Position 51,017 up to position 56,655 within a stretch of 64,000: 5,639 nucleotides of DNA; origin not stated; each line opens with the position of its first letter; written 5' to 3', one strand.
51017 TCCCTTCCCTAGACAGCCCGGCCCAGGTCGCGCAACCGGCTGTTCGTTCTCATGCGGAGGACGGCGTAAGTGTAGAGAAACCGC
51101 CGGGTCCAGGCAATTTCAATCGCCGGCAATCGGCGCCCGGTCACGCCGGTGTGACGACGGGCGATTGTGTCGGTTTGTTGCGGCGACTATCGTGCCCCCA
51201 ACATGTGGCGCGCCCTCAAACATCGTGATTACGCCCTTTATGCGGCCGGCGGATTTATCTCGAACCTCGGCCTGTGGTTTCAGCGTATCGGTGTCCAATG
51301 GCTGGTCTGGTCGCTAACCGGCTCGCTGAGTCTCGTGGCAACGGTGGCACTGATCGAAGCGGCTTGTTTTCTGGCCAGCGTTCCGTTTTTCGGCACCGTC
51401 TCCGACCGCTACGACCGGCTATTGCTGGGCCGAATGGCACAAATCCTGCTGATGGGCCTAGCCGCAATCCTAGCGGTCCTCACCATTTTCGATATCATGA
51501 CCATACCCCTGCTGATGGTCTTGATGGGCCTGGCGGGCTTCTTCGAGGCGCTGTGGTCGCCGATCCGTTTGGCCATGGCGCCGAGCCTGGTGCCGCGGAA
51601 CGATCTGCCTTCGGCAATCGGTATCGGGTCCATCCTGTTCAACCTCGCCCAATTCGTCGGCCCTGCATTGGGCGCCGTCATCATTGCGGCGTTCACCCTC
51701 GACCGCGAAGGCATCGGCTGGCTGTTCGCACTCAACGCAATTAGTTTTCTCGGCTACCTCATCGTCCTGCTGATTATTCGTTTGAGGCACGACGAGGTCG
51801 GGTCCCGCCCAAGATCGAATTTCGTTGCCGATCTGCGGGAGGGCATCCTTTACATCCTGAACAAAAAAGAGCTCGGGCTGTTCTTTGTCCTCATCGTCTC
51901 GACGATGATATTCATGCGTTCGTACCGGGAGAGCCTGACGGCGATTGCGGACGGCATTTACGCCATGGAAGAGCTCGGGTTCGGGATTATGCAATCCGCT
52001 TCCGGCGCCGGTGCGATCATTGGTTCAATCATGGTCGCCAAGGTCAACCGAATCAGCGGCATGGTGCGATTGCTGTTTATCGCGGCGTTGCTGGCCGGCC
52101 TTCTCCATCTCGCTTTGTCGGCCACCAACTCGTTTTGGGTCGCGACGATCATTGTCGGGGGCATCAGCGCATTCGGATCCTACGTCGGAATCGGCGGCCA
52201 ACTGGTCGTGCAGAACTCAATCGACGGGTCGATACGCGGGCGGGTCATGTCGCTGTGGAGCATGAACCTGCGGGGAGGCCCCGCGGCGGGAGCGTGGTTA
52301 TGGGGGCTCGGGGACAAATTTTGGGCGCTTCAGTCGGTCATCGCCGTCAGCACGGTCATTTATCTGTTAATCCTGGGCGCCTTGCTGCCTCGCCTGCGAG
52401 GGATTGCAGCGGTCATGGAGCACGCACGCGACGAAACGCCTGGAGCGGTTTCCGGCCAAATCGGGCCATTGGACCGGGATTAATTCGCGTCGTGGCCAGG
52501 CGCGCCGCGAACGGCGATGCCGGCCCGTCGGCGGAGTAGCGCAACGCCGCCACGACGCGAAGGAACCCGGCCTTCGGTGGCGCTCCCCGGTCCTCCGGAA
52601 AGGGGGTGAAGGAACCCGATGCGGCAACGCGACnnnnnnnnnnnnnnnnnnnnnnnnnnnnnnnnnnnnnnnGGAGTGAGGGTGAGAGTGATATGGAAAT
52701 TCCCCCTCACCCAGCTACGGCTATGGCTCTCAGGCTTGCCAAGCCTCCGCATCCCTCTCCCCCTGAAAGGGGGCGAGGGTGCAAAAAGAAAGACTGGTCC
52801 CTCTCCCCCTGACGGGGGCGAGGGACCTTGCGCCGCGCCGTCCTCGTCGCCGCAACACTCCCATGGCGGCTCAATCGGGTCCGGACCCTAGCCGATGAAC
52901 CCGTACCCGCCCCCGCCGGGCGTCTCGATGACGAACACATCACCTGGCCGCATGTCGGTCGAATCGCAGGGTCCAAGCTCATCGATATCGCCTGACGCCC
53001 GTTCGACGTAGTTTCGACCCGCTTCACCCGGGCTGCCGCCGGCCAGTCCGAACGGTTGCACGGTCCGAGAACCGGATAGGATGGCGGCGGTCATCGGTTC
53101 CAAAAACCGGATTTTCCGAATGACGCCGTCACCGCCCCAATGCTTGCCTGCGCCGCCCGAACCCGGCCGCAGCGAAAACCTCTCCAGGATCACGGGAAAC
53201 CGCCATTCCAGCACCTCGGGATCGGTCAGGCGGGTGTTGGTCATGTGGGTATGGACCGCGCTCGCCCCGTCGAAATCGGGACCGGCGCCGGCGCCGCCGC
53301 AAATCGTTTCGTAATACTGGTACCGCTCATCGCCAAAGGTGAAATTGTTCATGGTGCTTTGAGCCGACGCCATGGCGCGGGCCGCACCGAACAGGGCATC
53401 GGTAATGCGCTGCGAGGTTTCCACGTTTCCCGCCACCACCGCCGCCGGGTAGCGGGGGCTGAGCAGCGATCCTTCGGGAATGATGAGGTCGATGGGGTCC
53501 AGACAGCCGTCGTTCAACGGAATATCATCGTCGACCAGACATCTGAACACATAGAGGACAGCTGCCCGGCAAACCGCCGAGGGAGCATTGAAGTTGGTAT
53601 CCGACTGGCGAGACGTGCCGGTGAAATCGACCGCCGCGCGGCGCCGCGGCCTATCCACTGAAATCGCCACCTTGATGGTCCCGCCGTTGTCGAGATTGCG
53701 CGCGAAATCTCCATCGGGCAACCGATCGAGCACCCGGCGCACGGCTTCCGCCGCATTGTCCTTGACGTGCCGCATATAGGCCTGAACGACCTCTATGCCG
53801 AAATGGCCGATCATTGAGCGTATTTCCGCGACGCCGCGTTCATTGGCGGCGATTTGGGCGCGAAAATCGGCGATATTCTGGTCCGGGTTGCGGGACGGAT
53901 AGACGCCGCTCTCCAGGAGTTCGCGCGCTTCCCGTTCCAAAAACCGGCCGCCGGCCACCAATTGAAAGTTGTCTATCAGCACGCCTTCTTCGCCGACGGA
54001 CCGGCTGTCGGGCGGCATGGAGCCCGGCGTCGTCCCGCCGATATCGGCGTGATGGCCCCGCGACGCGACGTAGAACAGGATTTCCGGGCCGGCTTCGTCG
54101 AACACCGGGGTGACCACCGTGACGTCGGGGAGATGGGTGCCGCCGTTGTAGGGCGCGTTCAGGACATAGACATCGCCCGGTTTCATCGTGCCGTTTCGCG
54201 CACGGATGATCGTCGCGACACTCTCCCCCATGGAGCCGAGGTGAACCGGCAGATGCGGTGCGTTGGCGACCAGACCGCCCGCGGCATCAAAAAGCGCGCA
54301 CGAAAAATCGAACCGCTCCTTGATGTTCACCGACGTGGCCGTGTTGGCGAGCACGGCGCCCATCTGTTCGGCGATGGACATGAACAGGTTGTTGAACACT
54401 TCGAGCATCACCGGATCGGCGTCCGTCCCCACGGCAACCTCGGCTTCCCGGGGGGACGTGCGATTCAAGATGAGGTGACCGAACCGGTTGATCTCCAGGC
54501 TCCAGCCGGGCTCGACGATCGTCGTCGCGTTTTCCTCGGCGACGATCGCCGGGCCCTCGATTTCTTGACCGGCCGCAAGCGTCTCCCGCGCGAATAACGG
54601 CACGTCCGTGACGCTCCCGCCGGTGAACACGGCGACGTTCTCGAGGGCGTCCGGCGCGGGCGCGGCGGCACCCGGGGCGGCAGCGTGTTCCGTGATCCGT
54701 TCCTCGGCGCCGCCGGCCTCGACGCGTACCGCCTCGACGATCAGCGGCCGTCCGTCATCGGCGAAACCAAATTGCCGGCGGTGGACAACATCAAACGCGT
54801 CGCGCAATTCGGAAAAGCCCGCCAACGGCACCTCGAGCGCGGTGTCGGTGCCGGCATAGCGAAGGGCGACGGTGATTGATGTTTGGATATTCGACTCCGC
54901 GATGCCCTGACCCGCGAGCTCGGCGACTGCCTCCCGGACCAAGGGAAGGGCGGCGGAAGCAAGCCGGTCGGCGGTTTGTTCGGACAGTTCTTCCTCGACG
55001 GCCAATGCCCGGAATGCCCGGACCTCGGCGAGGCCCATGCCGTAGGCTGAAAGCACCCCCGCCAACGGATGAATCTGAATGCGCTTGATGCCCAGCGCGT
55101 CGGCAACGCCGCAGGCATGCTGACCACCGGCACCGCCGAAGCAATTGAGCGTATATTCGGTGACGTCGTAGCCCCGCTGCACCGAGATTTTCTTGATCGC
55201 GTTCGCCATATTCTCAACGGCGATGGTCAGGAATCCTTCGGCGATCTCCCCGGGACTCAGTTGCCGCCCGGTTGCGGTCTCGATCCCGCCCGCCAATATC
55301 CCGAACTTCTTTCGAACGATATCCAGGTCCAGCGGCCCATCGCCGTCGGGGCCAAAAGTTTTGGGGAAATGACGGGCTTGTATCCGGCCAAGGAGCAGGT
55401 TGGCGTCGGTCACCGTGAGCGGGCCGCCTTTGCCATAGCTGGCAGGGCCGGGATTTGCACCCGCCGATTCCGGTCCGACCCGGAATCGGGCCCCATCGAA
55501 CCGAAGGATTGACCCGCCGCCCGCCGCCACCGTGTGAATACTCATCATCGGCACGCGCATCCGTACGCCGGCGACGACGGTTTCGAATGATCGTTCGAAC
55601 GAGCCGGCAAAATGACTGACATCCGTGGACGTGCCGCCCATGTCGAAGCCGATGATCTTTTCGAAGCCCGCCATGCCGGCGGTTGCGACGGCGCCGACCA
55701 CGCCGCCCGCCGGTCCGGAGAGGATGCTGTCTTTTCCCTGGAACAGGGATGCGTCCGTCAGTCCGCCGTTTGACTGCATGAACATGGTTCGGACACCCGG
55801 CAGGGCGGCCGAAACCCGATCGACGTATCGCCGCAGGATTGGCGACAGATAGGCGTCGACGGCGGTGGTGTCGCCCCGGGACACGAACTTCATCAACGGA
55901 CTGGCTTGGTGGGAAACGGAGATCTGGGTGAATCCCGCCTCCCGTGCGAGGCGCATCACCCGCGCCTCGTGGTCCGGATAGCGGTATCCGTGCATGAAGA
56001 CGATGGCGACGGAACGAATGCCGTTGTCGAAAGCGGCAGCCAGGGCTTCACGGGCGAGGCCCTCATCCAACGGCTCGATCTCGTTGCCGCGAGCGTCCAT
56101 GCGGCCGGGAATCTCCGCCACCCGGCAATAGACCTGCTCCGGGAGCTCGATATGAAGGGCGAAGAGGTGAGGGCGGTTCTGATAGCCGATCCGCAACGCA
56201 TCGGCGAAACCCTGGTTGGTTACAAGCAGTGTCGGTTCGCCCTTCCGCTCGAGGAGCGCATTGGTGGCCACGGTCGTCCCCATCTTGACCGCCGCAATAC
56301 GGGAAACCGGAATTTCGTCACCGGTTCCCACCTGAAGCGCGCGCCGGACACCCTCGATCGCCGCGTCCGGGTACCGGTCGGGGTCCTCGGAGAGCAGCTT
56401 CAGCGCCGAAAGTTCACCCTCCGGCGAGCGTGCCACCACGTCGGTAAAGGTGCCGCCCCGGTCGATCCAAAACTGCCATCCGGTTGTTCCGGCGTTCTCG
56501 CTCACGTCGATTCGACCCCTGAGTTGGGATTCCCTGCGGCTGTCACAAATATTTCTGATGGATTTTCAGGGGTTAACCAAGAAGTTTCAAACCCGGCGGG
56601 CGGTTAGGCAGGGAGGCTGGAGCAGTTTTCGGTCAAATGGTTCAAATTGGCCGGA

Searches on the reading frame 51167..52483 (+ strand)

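Call 58: search_protein_families(library=pfam, proteins=[window:51167-52483:+])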
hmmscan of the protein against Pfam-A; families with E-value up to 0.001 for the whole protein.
window:51167-52483:+ (438 aa): 2 families
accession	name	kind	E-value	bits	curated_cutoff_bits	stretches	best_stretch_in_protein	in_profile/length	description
PF05977.19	MFS_3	-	9.9e-38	130.3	27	1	17-406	7-389/524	Transmembrane secretion effector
PF07690.21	MFS_1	-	2.4e-22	79.8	33.4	2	27-291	3-256/347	Major Facilitator Superfamily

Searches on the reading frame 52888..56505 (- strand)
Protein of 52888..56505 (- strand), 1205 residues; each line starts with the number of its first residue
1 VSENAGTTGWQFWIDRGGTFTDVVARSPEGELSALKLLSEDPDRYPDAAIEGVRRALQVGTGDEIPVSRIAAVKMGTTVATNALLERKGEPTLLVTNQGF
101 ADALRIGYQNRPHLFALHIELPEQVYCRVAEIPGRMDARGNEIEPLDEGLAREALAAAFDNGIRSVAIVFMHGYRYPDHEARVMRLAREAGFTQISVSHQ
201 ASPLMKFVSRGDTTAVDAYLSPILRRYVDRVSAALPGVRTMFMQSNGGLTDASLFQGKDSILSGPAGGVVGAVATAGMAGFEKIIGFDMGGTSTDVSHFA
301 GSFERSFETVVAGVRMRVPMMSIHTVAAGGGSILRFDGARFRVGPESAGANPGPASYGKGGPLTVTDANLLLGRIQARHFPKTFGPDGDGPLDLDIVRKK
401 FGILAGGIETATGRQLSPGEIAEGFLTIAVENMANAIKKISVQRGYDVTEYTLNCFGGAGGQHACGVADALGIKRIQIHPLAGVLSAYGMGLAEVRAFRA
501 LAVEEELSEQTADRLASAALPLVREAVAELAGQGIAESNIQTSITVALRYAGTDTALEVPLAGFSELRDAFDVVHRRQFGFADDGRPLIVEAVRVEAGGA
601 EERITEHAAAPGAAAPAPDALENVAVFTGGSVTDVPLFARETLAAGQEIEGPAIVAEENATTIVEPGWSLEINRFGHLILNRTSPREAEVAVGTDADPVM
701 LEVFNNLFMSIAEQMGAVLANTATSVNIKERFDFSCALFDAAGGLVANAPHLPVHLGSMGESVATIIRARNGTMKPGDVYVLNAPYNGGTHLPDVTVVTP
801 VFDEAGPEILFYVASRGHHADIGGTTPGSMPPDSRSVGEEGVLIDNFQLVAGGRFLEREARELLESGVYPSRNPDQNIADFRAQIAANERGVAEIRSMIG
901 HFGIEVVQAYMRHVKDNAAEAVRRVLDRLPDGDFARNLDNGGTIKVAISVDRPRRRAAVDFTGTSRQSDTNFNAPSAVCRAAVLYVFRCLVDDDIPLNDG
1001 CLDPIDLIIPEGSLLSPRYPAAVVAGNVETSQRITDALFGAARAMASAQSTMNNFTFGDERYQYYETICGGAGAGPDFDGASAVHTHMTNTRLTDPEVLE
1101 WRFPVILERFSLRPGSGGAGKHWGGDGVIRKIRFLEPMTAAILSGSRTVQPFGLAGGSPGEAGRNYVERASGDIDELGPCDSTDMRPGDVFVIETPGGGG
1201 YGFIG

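Call 58: search_protein_families(library=pfam, proteins=[window:52888-56505:-])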
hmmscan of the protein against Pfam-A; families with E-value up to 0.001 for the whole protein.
window:52888-56505:- (1205 aa): 4 families
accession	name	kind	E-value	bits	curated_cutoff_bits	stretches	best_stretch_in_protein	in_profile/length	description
PF02538.19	Hydantoinase_B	-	6.3e-207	688.6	26.8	1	697-1202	1-517/519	Hydantoinase B/oxoprolinase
PF01968.24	Hydantoinase_A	-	3.2e-108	361.8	22.9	1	210-497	1-289/291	Hydantoinase/oxoprolinase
PF05378.19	Hydant_A_N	-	2.7e-57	193.7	25.2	1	12-190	2-175/176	Hydantoinase/oxoprolinase N-terminal region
PF19278.4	Hydant_A_C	-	2.8e-08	33.8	21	1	506-674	5-184/193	Hydantoinase/oxoprolinase C-terminal domain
